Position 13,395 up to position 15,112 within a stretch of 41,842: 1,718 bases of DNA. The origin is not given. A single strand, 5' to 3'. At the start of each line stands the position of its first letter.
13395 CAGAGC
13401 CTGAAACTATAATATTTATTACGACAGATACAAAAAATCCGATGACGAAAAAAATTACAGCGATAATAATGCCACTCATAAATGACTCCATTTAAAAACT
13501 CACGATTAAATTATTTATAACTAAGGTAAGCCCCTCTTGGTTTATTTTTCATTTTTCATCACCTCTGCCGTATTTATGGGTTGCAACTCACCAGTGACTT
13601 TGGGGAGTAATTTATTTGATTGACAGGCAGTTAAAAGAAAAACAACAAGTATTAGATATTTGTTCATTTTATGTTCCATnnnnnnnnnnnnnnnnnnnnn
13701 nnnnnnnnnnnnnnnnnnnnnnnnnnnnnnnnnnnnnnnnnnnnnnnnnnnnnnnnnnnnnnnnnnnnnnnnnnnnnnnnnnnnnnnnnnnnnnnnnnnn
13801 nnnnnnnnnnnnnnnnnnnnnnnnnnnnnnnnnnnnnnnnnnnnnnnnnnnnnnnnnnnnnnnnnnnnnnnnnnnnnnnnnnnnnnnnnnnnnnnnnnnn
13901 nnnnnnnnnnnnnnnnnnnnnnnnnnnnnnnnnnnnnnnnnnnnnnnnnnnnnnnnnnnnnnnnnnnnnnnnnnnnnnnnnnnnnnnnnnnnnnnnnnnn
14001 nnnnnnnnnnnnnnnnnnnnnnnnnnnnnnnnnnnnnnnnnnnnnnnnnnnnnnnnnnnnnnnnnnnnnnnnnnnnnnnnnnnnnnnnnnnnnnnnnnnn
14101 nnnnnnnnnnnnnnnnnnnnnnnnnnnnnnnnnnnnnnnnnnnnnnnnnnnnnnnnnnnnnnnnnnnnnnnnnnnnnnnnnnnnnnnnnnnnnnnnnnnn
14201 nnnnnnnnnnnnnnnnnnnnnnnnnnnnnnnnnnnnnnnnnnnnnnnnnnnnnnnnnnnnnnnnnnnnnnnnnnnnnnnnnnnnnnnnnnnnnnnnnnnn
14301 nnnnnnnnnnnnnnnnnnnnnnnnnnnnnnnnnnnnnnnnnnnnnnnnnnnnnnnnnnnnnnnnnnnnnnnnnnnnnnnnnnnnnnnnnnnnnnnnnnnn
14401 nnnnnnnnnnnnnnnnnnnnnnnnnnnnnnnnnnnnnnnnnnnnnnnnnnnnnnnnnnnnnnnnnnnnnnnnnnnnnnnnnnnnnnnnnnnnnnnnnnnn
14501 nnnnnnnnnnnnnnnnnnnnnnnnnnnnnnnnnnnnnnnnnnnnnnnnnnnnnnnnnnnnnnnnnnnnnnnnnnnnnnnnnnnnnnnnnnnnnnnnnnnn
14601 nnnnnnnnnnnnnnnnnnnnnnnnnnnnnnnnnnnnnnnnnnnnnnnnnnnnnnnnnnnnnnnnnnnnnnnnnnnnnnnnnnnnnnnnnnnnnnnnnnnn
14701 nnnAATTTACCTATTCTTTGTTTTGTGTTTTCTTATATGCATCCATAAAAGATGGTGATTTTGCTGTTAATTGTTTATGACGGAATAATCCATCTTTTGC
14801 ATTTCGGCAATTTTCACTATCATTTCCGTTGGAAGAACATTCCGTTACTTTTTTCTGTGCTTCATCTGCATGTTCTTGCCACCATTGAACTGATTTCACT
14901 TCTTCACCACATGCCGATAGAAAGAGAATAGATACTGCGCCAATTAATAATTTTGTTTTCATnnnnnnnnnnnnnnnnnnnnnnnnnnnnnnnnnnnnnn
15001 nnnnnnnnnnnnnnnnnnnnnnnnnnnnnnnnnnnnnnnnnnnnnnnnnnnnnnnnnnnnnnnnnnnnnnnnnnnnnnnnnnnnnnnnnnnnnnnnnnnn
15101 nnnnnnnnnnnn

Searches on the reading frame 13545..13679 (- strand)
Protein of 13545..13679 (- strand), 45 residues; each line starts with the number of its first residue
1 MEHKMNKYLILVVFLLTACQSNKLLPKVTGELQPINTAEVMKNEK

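Call 77: search_protein_families(library=pfam, proteins=[window:13545-13679:-], max_evalue=1)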
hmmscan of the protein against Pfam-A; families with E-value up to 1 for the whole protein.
seq(45 aa): 1 family
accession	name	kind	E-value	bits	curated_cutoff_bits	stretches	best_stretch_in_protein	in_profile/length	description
PF02402.22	Lysis_col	-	0.064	13.6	27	1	9-23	12-26/49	Lysis protein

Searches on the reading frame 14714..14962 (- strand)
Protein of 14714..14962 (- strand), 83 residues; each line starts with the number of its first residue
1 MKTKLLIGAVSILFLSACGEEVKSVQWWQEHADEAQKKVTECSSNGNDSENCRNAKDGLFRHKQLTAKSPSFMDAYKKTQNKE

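Call 77: search_protein_families(library=pfam, proteins=[window:14714-14962:-], max_evalue=1)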
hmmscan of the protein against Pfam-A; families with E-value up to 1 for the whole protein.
seq(83 aa): 1 family
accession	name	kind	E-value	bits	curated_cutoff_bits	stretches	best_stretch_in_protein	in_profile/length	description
PF08139.17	LPAM_1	-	0.59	11.1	20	1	4-18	3-17/18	Prokaryotic membrane lipoprotein lipid attachment site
